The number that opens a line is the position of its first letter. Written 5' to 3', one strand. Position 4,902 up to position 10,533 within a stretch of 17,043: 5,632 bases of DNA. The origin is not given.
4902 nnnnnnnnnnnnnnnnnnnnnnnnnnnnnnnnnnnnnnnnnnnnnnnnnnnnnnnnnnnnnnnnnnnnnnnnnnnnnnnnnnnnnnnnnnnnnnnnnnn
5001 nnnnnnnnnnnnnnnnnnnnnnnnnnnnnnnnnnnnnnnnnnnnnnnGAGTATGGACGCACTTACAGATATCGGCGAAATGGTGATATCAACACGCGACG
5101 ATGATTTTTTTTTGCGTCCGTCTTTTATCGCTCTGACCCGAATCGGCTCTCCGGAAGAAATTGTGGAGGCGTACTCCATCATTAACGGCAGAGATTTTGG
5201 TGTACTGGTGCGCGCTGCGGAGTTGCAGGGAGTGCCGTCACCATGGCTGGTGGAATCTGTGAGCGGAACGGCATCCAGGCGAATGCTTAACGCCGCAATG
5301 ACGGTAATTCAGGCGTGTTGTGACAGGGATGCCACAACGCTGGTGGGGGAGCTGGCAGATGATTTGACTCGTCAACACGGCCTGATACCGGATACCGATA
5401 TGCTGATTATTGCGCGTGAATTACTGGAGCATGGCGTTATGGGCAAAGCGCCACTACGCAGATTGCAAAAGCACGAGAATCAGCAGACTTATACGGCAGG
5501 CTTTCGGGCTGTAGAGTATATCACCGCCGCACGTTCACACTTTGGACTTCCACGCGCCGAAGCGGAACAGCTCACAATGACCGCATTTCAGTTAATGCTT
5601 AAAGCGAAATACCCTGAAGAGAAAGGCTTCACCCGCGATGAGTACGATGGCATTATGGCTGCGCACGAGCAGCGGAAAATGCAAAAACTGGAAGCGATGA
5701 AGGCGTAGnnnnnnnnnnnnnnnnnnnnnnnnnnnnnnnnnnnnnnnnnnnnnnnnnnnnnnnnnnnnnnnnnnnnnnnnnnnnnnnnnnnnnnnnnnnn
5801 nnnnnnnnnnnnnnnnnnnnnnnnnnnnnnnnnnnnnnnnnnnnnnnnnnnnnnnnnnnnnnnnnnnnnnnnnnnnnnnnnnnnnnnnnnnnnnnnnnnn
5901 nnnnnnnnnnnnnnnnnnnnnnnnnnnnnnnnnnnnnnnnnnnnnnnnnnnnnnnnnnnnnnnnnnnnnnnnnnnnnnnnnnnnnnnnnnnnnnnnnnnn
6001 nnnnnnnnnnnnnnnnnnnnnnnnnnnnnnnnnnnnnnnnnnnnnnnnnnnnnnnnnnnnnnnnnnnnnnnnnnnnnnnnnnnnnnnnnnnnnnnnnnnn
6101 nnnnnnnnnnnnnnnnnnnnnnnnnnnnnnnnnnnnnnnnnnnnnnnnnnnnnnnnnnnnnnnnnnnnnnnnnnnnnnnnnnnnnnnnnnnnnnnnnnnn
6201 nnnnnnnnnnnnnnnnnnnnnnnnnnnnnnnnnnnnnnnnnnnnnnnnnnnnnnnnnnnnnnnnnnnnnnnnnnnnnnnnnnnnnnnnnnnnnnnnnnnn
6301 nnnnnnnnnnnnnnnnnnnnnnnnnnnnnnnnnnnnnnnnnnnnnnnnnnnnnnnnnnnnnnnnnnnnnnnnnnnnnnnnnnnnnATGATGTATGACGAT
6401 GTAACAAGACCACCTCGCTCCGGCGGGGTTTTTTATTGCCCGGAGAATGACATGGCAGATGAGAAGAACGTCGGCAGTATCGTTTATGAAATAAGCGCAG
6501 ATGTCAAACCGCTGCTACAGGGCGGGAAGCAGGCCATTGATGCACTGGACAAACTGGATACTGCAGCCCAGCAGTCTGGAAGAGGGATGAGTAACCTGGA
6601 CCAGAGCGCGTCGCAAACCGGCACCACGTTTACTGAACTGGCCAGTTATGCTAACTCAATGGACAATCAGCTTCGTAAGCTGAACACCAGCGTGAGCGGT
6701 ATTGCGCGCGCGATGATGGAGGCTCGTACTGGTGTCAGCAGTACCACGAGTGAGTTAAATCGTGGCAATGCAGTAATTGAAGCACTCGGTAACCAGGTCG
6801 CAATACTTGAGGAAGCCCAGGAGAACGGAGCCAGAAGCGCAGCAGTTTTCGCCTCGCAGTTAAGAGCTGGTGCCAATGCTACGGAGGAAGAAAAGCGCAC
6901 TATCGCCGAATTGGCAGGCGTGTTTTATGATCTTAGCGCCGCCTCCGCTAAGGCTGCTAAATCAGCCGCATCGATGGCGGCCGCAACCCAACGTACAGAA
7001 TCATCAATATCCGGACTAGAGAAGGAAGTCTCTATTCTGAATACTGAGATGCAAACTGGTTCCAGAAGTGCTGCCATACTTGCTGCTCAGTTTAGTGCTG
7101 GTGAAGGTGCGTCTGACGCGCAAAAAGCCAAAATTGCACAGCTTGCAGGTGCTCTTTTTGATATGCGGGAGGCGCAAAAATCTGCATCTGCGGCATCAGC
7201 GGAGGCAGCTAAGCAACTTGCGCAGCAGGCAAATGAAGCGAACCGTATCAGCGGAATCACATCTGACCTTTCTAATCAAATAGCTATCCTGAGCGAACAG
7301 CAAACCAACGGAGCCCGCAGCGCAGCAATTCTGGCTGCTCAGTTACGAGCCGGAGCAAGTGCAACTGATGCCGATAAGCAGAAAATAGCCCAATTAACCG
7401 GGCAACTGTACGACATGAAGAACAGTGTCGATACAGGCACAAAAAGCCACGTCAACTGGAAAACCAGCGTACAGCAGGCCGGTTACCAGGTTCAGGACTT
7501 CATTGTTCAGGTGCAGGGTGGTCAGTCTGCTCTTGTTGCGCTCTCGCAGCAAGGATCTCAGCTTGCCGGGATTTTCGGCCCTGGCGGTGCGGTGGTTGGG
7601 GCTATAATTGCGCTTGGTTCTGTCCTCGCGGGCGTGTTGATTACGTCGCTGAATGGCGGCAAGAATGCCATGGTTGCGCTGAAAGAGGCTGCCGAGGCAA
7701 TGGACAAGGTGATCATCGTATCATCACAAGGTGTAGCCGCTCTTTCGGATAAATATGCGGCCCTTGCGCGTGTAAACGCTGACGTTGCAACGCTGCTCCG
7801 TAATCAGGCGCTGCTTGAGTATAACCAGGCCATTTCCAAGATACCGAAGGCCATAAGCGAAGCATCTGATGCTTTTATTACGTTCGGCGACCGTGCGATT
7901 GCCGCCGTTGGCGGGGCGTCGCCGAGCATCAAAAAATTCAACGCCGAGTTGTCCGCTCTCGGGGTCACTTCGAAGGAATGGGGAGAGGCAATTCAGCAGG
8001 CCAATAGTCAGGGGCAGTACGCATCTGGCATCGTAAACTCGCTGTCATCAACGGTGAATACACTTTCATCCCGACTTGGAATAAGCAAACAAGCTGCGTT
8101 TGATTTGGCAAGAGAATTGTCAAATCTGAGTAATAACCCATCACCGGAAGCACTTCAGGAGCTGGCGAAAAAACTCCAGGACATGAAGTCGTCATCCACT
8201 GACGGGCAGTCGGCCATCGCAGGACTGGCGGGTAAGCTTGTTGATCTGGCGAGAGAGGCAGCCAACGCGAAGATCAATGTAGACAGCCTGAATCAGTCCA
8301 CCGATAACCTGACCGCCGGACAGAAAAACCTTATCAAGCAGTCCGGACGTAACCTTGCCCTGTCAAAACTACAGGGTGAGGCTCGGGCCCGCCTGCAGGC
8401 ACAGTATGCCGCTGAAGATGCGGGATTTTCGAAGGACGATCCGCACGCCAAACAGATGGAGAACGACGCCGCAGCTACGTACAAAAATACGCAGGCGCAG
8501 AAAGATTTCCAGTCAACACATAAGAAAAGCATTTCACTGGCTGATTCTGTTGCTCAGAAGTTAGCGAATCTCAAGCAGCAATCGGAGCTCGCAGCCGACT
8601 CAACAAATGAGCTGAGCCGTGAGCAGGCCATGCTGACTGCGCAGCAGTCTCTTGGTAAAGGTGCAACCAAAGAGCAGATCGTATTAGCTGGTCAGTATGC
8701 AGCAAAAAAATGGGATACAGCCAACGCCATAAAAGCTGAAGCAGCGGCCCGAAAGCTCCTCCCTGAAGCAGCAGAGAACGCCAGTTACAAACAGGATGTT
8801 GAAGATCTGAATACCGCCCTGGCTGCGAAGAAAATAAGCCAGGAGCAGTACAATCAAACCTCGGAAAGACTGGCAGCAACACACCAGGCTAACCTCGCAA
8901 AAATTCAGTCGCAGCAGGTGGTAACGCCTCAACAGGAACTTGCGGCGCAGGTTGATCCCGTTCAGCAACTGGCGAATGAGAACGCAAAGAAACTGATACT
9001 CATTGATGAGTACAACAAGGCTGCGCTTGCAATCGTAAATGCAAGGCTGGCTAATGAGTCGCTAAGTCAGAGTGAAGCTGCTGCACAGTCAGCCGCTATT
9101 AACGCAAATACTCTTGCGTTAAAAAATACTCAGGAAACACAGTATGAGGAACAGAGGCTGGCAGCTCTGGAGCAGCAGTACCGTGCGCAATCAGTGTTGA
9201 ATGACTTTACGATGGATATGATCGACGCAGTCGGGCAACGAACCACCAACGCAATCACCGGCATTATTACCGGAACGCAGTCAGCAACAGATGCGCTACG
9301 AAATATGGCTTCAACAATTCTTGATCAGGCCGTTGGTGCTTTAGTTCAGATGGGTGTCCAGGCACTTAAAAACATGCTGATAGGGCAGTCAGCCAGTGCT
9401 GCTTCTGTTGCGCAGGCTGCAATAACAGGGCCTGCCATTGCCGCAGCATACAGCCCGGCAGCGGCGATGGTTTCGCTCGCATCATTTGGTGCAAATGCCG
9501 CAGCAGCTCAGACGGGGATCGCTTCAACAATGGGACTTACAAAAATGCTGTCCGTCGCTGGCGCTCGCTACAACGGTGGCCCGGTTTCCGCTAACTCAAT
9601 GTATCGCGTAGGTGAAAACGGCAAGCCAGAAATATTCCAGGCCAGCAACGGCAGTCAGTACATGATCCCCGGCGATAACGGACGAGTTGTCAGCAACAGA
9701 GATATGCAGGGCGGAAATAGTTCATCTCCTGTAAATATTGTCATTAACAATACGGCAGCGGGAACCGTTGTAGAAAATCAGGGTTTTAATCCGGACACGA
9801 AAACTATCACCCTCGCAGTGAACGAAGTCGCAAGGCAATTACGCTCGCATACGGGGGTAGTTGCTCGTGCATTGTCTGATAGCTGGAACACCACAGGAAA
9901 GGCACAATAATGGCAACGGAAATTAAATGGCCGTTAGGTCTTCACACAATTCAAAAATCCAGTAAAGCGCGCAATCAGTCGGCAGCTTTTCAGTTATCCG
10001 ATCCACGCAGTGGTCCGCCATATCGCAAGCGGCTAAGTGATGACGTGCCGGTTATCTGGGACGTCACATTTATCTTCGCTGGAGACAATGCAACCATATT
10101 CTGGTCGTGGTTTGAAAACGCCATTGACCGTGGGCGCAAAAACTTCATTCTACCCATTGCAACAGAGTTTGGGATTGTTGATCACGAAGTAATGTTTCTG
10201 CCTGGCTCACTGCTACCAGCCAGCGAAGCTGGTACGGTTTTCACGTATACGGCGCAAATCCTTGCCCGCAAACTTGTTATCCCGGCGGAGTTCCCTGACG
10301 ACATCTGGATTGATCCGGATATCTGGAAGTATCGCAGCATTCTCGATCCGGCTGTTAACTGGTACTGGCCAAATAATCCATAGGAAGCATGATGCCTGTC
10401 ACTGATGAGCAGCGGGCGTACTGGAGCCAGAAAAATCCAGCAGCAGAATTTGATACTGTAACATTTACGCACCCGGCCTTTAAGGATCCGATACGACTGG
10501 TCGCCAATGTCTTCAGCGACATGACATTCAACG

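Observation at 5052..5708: Tail assembly chaperone without the expected frameshift partner, carrying a T9 tract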

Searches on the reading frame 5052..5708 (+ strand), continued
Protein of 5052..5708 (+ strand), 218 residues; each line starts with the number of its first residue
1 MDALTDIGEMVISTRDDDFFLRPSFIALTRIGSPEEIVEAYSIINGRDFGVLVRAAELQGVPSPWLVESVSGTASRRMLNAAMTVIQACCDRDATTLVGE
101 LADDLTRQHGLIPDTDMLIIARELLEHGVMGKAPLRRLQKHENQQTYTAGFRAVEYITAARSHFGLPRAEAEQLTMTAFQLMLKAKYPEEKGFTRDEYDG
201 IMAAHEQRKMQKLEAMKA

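Call 78: find_encoding_contigs(protein=P0144, flank=2000, max_places=4)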
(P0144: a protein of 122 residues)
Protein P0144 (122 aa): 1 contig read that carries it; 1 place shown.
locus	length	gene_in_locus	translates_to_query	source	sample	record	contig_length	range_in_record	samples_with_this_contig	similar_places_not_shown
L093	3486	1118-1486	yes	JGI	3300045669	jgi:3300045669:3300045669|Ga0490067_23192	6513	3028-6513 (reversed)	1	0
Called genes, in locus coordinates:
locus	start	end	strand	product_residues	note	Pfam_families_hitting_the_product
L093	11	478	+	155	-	-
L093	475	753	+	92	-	PF02368:Big_2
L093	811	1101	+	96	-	PF19759:DUF6246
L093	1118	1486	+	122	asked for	PF19759:DUF6246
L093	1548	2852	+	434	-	PF20155:TMP_3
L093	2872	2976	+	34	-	-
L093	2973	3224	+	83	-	-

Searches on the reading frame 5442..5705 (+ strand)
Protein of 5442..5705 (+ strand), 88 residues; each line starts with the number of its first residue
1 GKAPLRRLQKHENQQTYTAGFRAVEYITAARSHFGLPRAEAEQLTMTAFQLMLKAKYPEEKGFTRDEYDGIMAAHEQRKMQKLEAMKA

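Call 38: search_protein_families(library=pfam, proteins=[window:5442-5705:+], max_evalue=10)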
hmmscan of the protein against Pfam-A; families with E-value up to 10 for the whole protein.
window:5442-5705:+ (88 aa): 1 family
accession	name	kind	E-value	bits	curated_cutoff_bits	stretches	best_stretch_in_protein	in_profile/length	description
PF19759.4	DUF6246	-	9.2e-27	94.4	27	1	1-69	117-184/185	Family of unknown function (DUF6246)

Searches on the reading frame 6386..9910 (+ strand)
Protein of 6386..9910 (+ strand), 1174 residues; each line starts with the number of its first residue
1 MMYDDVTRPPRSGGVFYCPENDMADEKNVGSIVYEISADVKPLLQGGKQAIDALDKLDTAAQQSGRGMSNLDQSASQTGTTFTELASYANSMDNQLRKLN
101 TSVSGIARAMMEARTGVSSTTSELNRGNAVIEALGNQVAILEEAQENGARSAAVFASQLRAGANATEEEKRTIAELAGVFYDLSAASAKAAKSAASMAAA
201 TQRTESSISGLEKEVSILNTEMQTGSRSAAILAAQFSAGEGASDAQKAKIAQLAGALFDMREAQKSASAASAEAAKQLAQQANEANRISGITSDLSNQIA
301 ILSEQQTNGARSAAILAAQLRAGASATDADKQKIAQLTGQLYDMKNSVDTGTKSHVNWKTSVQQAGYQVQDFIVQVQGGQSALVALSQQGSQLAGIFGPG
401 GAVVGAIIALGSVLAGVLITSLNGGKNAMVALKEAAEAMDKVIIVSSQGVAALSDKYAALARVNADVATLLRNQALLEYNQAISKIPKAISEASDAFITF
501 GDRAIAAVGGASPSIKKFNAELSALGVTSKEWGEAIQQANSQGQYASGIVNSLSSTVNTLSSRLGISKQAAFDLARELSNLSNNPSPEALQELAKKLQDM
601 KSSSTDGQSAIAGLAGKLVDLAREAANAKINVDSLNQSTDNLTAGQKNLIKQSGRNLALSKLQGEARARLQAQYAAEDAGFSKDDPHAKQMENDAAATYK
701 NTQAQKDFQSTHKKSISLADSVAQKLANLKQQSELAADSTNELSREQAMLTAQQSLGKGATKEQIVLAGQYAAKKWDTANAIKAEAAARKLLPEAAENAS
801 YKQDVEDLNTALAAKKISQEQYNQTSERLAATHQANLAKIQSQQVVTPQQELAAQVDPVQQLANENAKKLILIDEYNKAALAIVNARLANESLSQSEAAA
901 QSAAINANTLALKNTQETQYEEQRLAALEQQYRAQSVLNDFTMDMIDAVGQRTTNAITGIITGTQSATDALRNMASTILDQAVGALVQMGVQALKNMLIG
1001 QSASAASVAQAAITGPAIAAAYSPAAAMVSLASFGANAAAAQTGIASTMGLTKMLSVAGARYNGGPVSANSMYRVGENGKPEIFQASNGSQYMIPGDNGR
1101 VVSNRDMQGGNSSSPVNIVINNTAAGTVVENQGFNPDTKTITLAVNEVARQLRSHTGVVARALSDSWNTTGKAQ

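Call 4: search_protein_families(library=pfam, proteins=[window:6386-9910:+], max_evalue=0.01)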
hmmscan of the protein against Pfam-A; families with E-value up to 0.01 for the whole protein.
window:6386-9910:+ (1174 aa): 1 family
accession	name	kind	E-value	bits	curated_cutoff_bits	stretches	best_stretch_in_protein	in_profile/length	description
PF07889.17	DUF1664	-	0.009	16.5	34.6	1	70-145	49-124/124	Protein of unknown function (DUF1664)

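Call 5: search_protein_families(library=phrogs, proteins=[window:6386-9910:+], max_evalue=0.001)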
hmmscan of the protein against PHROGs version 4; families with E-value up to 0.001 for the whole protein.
window:6386-9910:+ (1174 aa): 4 families
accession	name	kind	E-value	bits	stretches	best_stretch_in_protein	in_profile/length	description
phrog_1538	-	tail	2.4e-181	606.4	2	323-1160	33-804/811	tail length tape measure protein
phrog_1107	-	tail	1.1e-159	534.7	3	437-1141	536-1217/1252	tail length tape measure protein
phrog_19547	-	unknown function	8.5e-94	316.4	2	607-1115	44-480/533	-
phrog_339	-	tail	4.6e-10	39.4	1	414-1153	442-1098/1123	tail length tape measure protein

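Call 51: search_protein_families(library=ncbifam, proteins=[window:6452-9907:+], max_evalue=1)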
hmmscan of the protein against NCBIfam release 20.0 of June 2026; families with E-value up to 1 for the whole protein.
window:6452-9907:+ (1152 aa): 3 families
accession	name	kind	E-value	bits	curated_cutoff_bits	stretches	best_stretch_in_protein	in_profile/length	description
TIGR02168.1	SMC_prok_B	equivalog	2e-06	25.9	567.35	1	493-739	255-507/1181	chromosome segregation protein SMC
TIGR02169.1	SMC_prok_A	equivalog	6.9e-05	20.7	729.4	2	64-328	674-936/1165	chromosome segregation protein SMC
NF002572.0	PRK02224.1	equivalog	0.27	9.4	1087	1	33-326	275-553/888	DNA double-strand break repair ATPase Rad50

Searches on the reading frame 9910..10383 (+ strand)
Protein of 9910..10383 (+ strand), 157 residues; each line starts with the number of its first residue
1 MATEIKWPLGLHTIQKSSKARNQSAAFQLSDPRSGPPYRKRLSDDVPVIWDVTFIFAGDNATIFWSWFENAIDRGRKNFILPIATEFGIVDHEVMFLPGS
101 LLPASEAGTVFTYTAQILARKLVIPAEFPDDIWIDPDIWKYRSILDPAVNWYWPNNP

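Call 4: search_protein_families(library=pfam, proteins=[window:9910-10383:+], max_evalue=0.01)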
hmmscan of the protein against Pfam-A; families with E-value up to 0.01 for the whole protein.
window:9910-10383:+ (157 aa): 0 families

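Call 5: search_protein_families(library=phrogs, proteins=[window:9910-10383:+], max_evalue=0.001)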
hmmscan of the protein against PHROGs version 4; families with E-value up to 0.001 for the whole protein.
window:9910-10383:+ (157 aa): 1 family
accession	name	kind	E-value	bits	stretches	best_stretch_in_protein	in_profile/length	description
phrog_384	-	head and packaging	2.8e-26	93.8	1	2-156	127-285/393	virion structural protein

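Call 79: search_protein_families(library=pfam, proteins=[window:9910-10383:+], max_evalue=0.001)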
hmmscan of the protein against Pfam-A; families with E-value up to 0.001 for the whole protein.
window:9910-10383:+ (157 aa): 0 families
